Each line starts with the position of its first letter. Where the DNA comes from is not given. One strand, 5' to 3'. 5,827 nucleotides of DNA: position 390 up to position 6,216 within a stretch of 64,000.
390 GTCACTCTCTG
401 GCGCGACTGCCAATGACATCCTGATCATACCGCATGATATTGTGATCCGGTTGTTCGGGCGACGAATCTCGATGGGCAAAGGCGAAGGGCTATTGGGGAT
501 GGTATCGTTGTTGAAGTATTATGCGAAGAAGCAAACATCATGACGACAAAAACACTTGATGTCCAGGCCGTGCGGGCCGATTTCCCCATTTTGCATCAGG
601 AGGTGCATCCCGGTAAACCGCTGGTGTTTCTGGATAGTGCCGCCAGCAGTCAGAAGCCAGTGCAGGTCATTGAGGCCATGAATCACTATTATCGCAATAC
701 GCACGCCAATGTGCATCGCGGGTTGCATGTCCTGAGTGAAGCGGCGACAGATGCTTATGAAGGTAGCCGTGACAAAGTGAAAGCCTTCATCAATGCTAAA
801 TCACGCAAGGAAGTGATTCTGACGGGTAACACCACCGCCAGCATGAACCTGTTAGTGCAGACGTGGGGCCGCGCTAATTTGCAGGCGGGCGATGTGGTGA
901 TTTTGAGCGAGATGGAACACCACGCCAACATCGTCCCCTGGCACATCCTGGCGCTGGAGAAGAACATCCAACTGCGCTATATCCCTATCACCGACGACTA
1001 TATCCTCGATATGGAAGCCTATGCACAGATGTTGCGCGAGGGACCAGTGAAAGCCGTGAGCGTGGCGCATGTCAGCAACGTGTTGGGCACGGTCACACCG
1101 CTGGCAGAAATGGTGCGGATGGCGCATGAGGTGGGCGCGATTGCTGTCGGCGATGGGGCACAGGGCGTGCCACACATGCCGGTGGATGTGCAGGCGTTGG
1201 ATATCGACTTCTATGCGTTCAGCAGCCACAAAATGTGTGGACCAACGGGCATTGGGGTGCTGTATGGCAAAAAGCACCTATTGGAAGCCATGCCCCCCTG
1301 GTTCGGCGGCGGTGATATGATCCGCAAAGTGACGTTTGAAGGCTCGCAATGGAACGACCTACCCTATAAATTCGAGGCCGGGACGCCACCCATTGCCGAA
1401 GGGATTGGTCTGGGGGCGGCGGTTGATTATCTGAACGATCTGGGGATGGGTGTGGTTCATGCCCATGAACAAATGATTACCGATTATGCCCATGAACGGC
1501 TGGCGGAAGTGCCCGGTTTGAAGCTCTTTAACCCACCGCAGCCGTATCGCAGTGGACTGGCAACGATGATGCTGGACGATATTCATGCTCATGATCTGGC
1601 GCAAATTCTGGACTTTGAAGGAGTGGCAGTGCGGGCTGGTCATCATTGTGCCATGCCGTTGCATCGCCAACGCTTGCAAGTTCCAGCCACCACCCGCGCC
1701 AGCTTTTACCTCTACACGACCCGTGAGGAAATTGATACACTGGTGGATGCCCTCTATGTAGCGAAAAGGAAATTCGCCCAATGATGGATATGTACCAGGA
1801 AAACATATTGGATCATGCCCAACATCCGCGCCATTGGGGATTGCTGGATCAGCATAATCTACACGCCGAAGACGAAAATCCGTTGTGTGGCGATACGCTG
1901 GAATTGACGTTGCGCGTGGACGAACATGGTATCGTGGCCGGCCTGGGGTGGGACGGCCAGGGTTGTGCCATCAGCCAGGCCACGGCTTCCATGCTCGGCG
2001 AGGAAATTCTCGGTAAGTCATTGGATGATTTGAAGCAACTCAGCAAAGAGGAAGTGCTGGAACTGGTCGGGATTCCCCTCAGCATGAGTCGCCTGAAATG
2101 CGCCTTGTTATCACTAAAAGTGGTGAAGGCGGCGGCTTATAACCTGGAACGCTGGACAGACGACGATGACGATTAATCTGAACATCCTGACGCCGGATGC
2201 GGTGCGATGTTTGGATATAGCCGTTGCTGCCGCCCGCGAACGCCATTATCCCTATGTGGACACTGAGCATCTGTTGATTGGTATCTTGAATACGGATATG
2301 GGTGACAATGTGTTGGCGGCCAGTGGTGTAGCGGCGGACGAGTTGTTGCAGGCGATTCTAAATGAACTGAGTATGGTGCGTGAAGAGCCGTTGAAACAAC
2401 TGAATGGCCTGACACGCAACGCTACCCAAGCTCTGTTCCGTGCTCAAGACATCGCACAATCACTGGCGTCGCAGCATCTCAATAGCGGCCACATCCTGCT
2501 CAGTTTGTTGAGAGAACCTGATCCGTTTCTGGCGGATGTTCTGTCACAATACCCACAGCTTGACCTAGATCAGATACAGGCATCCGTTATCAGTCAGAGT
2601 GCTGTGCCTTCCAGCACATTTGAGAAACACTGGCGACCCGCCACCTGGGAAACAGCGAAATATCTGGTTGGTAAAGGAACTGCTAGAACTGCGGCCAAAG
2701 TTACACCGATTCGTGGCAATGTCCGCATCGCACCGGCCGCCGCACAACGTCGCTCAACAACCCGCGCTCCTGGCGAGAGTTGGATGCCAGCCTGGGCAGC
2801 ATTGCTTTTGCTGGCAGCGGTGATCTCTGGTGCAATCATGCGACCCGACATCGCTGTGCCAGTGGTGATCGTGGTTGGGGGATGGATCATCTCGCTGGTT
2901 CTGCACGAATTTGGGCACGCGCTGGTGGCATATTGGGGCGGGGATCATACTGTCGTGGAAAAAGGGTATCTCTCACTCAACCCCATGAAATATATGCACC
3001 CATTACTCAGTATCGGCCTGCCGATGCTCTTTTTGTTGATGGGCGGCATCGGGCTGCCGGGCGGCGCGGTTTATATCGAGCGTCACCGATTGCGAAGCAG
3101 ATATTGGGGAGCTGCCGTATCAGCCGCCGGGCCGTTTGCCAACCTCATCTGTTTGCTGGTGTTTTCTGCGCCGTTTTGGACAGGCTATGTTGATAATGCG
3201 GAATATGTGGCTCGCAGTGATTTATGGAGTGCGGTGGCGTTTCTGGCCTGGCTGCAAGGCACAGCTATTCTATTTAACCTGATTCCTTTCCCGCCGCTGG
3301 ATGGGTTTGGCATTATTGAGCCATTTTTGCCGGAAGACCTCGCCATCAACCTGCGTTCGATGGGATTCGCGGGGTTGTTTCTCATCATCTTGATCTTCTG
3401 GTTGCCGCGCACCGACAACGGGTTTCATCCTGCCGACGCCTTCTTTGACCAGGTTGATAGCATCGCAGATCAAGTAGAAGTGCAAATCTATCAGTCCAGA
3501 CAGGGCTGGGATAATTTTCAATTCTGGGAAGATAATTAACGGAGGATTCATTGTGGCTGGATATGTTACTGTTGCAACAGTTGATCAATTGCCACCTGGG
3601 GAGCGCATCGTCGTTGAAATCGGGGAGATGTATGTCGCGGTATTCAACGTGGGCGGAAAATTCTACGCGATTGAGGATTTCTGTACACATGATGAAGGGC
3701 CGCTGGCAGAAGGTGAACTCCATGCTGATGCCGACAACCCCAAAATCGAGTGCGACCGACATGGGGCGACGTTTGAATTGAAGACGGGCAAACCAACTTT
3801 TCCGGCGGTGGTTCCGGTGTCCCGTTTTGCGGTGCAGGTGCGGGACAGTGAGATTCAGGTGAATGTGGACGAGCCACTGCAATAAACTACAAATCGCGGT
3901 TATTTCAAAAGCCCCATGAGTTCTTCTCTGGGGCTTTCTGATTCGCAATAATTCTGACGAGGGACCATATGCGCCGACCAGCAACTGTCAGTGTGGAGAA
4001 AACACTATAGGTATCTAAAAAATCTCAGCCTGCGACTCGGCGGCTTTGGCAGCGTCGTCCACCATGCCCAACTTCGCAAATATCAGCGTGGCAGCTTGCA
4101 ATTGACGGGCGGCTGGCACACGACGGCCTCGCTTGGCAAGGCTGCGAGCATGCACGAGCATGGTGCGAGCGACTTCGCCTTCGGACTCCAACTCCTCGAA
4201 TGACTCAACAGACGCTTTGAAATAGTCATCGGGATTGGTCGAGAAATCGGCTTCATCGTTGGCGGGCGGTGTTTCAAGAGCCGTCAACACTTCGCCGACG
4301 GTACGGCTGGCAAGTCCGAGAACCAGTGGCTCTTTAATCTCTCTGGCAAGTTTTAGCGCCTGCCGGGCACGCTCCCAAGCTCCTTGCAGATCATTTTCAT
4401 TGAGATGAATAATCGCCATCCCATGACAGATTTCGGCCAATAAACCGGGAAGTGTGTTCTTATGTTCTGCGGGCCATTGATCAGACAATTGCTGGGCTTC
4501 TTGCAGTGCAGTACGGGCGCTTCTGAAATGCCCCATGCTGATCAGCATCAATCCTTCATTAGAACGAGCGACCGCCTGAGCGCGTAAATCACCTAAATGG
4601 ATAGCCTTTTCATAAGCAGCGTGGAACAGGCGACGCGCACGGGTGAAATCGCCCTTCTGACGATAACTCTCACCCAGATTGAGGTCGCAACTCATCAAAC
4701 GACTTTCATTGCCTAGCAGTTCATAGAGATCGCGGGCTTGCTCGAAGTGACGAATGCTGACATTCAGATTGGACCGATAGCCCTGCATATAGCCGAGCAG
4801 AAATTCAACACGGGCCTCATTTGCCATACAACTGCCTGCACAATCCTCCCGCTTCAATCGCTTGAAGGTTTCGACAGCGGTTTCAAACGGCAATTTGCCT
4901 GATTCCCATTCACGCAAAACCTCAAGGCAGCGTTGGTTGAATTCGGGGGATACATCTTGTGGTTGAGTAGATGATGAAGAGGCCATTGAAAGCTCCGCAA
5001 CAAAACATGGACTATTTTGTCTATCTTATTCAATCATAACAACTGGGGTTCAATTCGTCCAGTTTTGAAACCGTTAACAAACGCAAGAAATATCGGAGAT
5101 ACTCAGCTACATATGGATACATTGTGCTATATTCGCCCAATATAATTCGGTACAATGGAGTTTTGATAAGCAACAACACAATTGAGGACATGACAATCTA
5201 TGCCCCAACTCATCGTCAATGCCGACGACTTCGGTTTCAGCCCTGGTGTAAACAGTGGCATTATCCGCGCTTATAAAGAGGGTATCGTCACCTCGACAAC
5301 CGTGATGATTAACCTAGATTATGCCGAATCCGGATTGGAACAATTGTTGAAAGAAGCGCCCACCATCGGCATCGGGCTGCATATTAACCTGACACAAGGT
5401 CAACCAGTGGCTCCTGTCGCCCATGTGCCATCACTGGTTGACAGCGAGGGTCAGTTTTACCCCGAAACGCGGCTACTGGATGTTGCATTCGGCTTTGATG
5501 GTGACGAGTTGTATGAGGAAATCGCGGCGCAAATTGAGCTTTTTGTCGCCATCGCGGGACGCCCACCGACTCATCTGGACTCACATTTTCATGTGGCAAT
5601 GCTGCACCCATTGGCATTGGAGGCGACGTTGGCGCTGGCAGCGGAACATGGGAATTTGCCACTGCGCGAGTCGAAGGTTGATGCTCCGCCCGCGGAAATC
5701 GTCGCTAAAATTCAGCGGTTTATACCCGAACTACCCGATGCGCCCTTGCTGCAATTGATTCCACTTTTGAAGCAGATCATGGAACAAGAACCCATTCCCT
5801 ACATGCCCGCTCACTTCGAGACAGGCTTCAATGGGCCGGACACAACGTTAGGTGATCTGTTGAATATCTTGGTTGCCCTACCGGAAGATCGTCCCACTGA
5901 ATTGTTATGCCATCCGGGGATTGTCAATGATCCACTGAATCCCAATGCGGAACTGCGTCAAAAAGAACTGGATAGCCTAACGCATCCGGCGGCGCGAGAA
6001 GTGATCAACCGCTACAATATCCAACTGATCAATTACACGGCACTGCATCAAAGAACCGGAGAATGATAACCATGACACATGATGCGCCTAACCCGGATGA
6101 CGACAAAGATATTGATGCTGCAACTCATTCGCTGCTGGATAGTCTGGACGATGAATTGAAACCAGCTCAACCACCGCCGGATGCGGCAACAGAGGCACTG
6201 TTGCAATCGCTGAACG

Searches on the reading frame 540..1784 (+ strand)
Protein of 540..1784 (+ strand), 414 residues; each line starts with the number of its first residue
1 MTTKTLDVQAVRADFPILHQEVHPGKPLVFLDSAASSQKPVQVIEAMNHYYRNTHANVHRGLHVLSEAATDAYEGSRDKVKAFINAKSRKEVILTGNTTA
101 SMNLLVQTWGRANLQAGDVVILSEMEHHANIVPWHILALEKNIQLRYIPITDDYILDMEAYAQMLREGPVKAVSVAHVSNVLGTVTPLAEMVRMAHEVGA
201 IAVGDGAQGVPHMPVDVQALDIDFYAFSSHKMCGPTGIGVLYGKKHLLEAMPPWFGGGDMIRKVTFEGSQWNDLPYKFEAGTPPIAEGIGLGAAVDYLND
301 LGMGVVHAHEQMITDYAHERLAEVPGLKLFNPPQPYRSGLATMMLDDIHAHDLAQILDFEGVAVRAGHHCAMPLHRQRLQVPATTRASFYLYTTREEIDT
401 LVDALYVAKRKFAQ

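Call 60: search_protein_families(library=pfam, proteins=[window:540-1784:+], max_evalue=0.00001)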
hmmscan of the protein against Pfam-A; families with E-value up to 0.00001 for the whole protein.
window:540-1784:+ (414 aa): 1 family
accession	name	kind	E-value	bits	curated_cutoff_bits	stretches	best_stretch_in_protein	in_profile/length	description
PF00266.25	Aminotran_5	-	3.1e-138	461.2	21.5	1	29-401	1-371/371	Aminotransferase class-V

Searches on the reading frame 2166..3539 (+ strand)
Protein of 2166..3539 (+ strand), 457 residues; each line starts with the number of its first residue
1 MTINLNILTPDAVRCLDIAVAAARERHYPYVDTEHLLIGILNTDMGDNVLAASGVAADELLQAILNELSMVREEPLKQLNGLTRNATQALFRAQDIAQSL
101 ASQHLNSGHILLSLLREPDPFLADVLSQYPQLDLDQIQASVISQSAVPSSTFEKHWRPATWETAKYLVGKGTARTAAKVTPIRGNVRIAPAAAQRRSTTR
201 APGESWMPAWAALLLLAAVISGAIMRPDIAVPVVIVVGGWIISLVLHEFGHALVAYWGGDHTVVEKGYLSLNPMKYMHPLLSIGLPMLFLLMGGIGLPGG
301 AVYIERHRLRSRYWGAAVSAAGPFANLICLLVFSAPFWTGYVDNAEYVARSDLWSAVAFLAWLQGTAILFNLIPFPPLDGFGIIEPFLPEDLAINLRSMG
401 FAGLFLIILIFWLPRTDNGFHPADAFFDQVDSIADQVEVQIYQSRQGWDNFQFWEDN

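Call 60: search_protein_families(library=pfam, proteins=[window:2166-3539:+], max_evalue=0.00001)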
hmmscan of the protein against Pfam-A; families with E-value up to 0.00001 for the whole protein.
window:2166-3539:+ (457 aa): 2 families
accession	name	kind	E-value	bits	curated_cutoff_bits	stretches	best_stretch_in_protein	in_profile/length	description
PF02861.25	Clp_N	-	1.8e-14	54.1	20.7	1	19-68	1-52/53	Clp amino terminal domain, pathogenicity island component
PF02163.28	Peptidase_M50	-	2.7e-08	33.9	27.2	0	348-388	154-194/221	Peptidase family M50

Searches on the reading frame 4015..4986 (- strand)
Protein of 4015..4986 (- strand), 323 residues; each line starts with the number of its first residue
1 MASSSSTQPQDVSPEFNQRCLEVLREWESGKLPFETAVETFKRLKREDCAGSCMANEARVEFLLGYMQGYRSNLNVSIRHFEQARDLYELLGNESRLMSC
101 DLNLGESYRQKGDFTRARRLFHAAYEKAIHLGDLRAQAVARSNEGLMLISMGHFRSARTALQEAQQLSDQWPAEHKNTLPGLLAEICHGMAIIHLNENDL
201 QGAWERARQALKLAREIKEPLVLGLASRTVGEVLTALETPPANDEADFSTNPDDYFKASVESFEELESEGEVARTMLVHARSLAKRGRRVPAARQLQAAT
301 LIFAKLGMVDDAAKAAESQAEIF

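Call 60: search_protein_families(library=pfam, proteins=[window:4015-4986:-], max_evalue=0.00001)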
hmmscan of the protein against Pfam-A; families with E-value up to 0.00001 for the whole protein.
window:4015-4986:- (323 aa): 4 families
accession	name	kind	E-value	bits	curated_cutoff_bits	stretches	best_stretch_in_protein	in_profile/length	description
PF13424.12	TPR_12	-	3.6e-10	40.3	30.1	1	102-167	7-74/77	Tetratricopeptide repeat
PF07719.23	TPR_2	-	3.1e-09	36.7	27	0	103-127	6-30/34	Tetratricopeptide repeat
PF17874.7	TPR_MalT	-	3.6e-09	36.8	45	1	84-220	24-157/336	MalT-like TPR region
PF14938.12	SNAP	-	3.9e-07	30.2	25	0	256-323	58-124/282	Soluble NSF attachment protein, SNAP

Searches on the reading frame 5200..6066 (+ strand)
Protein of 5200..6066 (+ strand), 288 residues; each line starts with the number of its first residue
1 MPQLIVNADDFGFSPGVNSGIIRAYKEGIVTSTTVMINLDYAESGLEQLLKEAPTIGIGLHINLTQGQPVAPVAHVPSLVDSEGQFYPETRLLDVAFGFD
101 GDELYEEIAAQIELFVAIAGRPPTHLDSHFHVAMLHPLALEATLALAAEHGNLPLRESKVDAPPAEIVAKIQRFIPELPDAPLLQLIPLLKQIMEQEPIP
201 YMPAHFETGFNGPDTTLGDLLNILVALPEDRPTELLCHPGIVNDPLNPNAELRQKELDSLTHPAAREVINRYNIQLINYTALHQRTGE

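Call 60: search_protein_families(library=pfam, proteins=[window:5200-6066:+], max_evalue=0.00001)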
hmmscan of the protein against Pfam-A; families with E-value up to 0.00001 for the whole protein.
window:5200-6066:+ (288 aa): 1 family
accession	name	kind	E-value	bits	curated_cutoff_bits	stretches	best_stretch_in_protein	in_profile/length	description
PF04794.17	YdjC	-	1.1e-58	199.7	29.7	1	3-270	1-265/266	YdjC-like protein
